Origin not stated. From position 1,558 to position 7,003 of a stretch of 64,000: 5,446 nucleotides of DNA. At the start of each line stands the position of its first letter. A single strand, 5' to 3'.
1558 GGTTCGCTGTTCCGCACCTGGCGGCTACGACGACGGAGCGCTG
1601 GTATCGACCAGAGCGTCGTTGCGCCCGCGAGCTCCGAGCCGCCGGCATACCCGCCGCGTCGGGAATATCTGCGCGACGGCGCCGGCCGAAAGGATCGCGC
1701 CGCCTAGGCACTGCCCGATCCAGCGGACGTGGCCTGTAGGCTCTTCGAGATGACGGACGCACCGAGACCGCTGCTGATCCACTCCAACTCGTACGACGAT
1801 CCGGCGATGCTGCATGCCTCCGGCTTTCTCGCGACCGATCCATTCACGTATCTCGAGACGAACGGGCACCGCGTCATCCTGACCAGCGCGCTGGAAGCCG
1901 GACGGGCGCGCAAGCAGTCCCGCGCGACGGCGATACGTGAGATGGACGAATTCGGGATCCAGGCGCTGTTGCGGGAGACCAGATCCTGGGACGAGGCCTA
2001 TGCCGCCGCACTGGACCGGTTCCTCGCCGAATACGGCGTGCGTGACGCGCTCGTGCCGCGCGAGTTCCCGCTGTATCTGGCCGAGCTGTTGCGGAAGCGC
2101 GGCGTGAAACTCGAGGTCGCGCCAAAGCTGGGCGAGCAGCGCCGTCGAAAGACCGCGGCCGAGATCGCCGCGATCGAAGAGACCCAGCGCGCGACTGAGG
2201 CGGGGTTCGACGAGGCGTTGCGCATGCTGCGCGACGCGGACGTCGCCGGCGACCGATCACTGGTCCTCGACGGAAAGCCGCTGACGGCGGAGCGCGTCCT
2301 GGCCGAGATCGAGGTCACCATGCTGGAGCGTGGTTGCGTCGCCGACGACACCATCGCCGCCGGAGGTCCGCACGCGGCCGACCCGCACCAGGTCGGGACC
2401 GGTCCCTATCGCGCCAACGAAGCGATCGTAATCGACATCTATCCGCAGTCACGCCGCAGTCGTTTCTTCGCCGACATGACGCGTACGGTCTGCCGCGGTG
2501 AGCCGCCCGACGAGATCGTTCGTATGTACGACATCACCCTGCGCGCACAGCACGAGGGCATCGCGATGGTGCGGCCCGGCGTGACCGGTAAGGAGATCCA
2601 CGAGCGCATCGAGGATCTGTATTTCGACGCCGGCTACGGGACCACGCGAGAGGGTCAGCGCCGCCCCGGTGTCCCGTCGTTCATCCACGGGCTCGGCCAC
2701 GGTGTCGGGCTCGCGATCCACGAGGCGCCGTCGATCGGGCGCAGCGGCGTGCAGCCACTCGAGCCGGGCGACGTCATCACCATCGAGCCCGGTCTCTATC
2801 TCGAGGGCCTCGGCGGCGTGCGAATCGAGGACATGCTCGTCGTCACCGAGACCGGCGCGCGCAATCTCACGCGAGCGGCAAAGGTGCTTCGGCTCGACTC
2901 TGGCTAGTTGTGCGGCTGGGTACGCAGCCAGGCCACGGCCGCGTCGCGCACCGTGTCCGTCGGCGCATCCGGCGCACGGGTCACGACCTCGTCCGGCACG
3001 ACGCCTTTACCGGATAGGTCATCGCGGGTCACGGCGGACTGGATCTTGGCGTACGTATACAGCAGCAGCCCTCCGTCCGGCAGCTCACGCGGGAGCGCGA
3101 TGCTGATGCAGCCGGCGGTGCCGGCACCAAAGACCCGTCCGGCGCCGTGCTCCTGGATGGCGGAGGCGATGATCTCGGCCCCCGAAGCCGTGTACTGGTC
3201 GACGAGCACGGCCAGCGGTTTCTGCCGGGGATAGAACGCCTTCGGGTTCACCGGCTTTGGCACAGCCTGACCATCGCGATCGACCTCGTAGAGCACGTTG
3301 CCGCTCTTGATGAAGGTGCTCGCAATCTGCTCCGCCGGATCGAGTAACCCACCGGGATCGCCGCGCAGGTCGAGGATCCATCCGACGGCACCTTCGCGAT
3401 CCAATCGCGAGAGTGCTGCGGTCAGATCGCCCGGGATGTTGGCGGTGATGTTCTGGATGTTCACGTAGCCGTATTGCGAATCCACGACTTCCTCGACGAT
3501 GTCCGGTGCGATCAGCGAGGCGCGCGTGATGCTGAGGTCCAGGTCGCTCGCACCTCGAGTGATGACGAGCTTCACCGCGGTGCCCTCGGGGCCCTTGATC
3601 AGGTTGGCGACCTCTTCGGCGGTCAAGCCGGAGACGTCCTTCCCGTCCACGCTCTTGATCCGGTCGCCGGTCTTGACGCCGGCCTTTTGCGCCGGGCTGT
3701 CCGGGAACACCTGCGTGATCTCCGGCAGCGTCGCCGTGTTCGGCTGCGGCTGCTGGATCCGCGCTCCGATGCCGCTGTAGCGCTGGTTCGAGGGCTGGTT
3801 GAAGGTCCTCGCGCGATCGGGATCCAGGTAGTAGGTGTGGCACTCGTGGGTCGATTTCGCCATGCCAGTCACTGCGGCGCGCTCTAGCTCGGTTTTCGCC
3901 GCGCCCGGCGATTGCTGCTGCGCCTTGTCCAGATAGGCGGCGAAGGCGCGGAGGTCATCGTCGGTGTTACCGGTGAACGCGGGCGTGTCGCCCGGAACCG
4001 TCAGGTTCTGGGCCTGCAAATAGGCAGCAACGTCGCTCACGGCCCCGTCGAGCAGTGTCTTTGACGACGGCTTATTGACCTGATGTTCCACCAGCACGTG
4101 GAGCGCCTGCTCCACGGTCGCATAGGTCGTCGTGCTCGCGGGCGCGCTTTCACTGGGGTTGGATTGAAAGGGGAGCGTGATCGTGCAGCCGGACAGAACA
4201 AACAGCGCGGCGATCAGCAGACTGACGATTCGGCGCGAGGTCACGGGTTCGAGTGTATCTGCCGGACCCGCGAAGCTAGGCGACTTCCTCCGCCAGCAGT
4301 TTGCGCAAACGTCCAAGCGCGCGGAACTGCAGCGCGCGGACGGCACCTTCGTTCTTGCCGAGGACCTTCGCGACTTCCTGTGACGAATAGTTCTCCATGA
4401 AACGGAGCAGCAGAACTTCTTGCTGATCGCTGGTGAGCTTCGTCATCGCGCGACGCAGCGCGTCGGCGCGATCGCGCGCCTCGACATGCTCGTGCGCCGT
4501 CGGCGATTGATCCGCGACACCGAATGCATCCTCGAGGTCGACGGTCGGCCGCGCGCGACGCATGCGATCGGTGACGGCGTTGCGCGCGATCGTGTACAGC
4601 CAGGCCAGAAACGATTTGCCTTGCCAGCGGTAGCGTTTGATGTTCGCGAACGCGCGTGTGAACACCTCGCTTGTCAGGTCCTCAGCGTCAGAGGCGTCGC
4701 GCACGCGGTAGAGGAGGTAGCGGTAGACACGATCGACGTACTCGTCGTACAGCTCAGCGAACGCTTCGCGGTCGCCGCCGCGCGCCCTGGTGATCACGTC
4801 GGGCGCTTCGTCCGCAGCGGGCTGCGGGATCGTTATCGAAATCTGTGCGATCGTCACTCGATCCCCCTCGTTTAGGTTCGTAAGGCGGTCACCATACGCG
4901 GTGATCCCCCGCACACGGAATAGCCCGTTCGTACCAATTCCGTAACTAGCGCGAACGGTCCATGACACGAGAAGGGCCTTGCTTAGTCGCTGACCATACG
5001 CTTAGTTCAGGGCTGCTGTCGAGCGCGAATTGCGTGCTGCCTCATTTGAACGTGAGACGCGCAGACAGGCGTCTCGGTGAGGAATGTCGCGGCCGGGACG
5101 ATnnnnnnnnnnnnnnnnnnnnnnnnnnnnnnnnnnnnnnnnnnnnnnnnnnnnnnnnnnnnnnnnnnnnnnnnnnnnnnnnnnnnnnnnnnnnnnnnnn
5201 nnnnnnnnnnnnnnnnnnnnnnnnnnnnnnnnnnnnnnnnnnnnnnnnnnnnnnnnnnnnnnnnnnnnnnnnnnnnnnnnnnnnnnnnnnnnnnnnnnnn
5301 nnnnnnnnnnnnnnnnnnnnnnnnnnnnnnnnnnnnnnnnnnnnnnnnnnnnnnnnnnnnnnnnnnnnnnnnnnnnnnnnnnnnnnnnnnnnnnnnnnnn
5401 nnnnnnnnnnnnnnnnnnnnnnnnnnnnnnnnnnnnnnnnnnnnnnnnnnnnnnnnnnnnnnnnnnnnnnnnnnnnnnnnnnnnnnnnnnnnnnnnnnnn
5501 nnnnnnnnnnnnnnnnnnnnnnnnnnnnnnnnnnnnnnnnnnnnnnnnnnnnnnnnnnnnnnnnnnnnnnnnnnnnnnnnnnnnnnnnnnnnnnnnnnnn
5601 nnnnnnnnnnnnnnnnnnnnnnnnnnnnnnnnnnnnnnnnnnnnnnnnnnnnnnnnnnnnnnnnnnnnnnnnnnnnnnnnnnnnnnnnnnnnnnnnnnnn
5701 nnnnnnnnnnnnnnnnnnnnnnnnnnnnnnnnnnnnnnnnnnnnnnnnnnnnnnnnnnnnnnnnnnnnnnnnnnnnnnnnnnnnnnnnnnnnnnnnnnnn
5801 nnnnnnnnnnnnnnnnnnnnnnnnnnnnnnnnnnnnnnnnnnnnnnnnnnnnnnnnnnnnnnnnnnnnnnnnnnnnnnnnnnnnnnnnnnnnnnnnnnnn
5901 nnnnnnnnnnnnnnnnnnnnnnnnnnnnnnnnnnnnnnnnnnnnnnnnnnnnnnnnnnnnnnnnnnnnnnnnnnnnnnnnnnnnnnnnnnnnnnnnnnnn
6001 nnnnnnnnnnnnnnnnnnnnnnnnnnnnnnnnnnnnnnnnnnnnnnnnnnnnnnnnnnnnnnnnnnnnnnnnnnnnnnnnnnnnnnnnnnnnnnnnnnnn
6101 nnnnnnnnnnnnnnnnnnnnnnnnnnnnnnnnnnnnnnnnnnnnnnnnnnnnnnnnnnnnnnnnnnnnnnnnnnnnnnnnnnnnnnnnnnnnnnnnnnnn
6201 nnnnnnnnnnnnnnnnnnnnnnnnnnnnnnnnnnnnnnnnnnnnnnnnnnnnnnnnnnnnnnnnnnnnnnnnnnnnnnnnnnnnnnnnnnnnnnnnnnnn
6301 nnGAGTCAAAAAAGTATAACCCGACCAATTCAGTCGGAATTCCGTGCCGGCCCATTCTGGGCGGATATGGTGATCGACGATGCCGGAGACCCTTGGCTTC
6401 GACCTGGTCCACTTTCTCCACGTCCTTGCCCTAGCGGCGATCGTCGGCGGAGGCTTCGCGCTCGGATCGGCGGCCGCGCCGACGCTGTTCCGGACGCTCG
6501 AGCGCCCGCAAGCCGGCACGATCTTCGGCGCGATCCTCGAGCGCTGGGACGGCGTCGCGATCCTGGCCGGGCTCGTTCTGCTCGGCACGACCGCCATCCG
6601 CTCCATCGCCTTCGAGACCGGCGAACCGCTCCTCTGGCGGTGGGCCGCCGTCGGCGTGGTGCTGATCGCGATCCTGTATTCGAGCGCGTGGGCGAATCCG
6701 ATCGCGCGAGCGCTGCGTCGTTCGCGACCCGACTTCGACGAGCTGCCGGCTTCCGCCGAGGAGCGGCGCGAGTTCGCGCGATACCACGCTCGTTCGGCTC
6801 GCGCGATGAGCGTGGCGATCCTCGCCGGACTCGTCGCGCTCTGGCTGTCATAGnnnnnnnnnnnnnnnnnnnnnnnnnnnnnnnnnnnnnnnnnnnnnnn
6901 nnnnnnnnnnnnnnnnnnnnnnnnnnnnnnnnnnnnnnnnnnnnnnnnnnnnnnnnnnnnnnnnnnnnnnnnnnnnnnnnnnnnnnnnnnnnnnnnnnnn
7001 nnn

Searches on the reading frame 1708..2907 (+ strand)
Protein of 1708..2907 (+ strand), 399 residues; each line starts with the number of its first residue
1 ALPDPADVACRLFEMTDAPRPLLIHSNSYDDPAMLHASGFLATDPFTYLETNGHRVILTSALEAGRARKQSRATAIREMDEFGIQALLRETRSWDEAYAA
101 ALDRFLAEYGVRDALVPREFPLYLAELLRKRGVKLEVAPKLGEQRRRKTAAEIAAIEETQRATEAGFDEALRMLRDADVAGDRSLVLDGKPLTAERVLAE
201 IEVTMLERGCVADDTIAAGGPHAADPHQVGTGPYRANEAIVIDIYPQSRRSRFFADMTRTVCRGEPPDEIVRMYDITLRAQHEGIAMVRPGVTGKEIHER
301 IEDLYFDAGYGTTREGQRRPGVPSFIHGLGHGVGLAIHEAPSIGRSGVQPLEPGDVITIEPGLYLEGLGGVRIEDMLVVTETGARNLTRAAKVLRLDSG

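Call 68: search_protein_families(library=pfam, proteins=[window:1708-2907:+], max_evalue=0.00001)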
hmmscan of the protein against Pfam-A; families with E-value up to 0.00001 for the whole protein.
window:1708-2907:+ (399 aa): 1 family
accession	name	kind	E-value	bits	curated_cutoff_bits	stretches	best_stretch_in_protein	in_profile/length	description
PF00557.29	Peptidase_M24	-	7.6e-48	163.5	23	1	155-381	2-208/208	Metallopeptidase family M24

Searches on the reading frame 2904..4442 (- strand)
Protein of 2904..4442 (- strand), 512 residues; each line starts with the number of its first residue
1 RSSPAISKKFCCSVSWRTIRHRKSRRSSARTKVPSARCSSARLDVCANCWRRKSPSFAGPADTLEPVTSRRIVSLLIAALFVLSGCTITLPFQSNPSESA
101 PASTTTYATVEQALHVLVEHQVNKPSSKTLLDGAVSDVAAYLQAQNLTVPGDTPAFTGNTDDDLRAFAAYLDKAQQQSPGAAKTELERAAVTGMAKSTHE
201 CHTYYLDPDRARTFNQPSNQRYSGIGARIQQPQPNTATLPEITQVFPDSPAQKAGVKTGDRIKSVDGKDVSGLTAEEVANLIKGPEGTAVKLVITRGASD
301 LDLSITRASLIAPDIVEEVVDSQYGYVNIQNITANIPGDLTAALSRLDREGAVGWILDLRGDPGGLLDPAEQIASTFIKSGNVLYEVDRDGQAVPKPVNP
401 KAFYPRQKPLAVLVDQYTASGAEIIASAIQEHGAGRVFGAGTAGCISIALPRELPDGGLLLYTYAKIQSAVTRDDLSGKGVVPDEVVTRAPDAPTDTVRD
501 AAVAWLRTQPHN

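Call 68: search_protein_families(library=pfam, proteins=[window:2904-4442:-], max_evalue=0.00001)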
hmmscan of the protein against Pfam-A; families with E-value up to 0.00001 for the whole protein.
window:2904-4442:- (512 aa): 4 families
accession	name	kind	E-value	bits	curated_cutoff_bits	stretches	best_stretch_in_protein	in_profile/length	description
PF03572.23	Peptidase_S41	-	2.4e-33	115.5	24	1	324-487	2-165/165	Peptidase family S41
PF17820.7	PDZ_6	-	9.9e-14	51.3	27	1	242-296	2-54/54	PDZ domain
PF00595.29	PDZ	-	1.2e-11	45.3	23.2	1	223-294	10-80/81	PDZ domain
PF13180.12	PDZ_2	-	5.5e-09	36.6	27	1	241-305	15-78/80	PDZ domain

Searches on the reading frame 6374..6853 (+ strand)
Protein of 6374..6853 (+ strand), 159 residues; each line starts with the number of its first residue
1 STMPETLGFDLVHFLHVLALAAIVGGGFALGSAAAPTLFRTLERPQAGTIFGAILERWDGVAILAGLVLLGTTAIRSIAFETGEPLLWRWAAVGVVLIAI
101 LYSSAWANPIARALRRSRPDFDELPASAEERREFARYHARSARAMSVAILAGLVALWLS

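Call 68: search_protein_families(library=pfam, proteins=[window:6374-6853:+], max_evalue=0.00001)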
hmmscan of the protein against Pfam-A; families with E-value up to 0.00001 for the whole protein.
window:6374-6853:+ (159 aa): 1 family
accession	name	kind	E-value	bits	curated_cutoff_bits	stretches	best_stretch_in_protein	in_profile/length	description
PF13664.11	DUF4149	-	4.7e-13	49.7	24.6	1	18-118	1-100/102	Domain of unknown function (DUF4149)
